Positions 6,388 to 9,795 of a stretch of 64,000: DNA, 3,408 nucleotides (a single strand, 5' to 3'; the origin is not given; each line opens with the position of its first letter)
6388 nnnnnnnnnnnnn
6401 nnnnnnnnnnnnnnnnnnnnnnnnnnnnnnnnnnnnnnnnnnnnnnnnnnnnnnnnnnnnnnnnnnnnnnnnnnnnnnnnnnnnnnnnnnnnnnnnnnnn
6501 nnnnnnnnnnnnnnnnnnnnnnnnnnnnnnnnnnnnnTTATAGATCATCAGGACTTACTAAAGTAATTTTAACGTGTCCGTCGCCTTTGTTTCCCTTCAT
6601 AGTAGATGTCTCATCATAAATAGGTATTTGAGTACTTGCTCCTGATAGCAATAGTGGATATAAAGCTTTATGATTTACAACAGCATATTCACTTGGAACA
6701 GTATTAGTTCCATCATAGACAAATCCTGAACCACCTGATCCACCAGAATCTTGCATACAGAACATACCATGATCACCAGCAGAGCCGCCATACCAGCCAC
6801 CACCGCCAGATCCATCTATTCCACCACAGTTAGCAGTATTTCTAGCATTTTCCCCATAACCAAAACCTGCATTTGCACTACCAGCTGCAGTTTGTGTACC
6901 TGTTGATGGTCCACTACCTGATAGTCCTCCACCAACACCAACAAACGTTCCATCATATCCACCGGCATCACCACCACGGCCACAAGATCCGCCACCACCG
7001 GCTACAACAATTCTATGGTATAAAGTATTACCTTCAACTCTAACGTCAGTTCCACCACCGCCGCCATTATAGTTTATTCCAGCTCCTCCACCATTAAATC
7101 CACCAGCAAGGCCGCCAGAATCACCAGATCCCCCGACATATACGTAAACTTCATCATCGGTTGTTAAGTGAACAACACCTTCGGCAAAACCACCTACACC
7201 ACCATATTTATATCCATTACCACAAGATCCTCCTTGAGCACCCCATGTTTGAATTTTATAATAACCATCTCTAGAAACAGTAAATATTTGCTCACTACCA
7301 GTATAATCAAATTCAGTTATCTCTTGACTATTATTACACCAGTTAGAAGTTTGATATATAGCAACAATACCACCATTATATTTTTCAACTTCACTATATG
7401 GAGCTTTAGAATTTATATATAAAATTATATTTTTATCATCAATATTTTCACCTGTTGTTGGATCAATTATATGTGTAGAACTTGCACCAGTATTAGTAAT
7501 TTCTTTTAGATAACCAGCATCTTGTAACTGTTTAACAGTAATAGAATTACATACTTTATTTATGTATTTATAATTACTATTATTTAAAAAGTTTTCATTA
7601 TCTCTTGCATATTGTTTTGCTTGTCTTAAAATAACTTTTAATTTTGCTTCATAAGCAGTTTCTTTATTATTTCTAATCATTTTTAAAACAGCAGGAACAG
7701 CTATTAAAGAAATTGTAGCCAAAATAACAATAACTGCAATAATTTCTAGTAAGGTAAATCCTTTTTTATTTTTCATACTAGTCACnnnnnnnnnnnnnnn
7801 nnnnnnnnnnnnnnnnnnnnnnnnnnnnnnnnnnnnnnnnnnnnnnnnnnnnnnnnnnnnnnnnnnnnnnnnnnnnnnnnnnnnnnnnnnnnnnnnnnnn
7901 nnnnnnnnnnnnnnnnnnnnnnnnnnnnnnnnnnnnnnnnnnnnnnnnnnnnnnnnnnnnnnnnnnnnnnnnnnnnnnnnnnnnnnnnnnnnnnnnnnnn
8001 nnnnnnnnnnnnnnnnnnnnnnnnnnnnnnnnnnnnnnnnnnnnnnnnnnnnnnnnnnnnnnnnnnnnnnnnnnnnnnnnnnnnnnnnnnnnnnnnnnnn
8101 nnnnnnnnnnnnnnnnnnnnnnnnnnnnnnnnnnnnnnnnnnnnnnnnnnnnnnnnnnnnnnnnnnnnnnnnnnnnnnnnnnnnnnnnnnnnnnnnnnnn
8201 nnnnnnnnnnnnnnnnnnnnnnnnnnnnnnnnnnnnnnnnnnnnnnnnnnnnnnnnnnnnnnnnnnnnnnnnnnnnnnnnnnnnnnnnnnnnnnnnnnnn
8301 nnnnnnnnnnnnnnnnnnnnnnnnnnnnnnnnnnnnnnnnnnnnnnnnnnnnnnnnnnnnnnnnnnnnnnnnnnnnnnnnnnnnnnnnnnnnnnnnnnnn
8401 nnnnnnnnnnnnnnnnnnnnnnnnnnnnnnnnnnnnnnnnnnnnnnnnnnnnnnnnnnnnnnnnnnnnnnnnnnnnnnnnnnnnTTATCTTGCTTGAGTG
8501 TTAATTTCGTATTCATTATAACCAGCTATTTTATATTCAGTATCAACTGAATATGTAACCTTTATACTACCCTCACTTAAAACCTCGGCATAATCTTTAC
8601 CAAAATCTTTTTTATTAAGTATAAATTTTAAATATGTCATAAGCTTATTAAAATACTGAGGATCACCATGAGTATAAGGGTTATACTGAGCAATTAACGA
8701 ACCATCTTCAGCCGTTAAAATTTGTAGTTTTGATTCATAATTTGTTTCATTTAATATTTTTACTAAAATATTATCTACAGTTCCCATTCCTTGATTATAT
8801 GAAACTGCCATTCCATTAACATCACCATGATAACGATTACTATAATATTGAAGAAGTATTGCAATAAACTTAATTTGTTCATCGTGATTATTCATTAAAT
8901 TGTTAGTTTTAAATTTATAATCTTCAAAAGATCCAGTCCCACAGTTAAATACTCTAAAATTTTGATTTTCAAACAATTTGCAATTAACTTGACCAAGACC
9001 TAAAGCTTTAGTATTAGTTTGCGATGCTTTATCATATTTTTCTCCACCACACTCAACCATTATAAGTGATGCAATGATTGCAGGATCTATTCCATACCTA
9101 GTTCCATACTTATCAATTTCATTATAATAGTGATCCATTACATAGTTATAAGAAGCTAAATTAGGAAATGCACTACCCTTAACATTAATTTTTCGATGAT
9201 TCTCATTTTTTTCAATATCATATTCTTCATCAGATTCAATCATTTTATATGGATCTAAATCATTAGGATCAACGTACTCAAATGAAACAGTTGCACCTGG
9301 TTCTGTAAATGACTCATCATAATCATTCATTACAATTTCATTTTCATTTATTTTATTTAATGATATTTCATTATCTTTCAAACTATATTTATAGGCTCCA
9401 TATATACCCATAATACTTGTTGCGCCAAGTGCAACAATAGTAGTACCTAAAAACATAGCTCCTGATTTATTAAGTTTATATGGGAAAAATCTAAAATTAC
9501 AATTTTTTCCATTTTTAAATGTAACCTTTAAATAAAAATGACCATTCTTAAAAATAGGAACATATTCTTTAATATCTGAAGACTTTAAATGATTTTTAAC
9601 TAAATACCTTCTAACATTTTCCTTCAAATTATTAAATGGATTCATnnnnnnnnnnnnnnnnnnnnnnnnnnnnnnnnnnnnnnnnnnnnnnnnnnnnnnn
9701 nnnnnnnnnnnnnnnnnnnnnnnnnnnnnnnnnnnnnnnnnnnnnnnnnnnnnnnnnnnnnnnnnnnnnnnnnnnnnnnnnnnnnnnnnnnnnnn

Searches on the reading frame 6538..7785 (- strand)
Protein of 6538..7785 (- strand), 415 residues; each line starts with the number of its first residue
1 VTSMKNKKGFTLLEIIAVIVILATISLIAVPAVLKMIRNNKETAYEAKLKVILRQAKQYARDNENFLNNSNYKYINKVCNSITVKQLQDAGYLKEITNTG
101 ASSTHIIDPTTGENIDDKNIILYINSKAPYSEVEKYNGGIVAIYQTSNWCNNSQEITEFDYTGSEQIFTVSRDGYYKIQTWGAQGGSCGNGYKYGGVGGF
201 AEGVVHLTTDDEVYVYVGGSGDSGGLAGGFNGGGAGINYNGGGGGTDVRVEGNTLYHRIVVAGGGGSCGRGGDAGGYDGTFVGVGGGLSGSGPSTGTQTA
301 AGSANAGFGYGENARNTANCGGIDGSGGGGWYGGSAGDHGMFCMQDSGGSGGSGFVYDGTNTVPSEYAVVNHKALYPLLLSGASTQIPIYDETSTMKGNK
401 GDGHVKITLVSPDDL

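Call 4: search_protein_families(library=pfam, proteins=[window:6538-7785:-], max_evalue=0.1)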
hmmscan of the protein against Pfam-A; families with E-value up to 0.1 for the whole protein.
window:6538-7785:- (415 aa): 2 families
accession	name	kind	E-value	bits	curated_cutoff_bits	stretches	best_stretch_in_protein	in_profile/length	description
PF12810.13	ALK_LTK_GRD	-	3.7e-31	109.4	24.5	1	173-409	7-242/243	ALK/LTK, Glycine-rich domain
PF07963.17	N_methyl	-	1.6e-06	27.9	21.2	1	4-29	1-26/27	Prokaryotic N-terminal methylation motif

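Call 26: search_protein_families(library=ncbifam, proteins=[window:6538-7785:-], max_evalue=0.01)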
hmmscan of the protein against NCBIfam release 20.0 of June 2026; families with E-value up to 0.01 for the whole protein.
window:6538-7785:- (415 aa): 11 families
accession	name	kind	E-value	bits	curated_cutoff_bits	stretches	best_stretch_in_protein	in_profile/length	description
NF040999.1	pilin_ComGC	equivalog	2.8e-08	33.8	75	1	7-68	1-62/84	competence type IV pilus major pilin ComGC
NF041013.1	T4P_ComGE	equivalog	6.7e-08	32.5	49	1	5-77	1-72/83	competence type IV pilus minor pilin ComGE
TIGR01710.1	typeII_sec_gspG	equivalog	1.2e-06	28.6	88.85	1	8-97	1-91/134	type II secretion system major pseudopilin GspG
TIGR02532.1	IV_pilin_GFxxxE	domain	4.5e-06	26.3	16.3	1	7-30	1-24/24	prepilin-type N-terminal cleavage/methylation domain-containing protein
NF007862.0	PRK10574.1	equivalog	2.8e-05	24.3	138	1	4-40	1-37/145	prepilin peptidase-dependent pilin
NF040982.1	ComGD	equivalog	6.2e-05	23.4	70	1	7-81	1-79/139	competence type IV pilus minor pilin ComGD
NF041002.1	pilin_ComGF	equivalog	0.00029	21.1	80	1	7-83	1-83/139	competence type IV pilus minor pilin ComGF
NF041775.1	typeIV_PilA_Myxo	equivalog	0.00056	19.9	400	1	7-67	10-70/214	type IV pilin protein PilA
TIGR02596.1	TIGR02596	subfamily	0.0017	18.5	70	1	10-66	1-57/196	Verru_Chthon cassette protein D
NF007800.0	PRK10506.1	equivalog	0.0068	16.2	158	0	2-31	3-32/163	prepilin peptidase-dependent protein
TIGR01708.2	typeII_sec_gspH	equivalog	0.008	16.2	80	0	8-60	2-54/169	type II secretion system minor pseudopilin GspH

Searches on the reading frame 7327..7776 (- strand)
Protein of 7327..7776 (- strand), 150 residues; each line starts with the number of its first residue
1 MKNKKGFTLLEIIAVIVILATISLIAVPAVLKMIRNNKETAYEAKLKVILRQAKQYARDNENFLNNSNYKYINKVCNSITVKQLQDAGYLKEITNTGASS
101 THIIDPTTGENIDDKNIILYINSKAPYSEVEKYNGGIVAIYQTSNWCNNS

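Call 64: find_homologous_proteins(query=window:7327-7776:-, max_evalue=0.001)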
Query window:7327-7776:- (150 aa): 6 proteins with E <= 0.001 among 86 candidates.
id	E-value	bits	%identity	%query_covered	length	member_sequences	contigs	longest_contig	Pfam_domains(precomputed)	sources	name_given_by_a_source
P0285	2.0e-75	269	82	100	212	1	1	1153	PF07963.18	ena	-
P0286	5.2e-28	116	47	91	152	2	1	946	PF07963.18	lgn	-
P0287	1.4e-7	49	34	87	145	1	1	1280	PF07963.18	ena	-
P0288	2.8e-5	42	49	40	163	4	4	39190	PF07963.18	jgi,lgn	jgi:type IV pilus assembly protein PilA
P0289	3.4e-5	42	53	37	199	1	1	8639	PF07963.18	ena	-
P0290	2.2e-4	39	48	33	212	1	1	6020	PF07963.18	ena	-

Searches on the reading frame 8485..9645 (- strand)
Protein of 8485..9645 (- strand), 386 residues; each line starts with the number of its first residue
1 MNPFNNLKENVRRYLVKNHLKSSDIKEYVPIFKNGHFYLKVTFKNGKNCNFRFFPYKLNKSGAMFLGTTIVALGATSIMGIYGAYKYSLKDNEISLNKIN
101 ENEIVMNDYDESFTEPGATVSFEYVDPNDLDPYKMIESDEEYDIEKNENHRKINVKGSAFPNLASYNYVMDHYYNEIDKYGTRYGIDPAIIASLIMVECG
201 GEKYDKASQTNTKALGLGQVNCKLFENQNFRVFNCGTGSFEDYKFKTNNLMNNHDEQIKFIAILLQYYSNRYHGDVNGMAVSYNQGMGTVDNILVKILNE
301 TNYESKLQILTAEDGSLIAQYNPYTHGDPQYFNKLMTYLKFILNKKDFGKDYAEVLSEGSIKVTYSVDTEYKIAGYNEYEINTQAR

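Call 4: search_protein_families(library=pfam, proteins=[window:8485-9645:-], max_evalue=0.1)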
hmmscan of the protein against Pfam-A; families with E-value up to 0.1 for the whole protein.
window:8485-9645:- (386 aa): 2 families
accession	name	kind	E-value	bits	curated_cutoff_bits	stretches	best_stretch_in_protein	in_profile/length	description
PF01464.25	SLT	-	5.1e-08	32.9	21.3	1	177-292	3-103/117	Transglycosylase SLT domain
PF06522.17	B12D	-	0.0063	16.3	21.5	1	70-111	10-50/54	NADH-ubiquinone reductase complex 1 MLRQ subunit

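Call 26: search_protein_families(library=ncbifam, proteins=[window:8485-9645:-], max_evalue=0.01)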
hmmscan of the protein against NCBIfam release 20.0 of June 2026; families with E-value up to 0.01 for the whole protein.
window:8485-9645:- (386 aa): 0 families
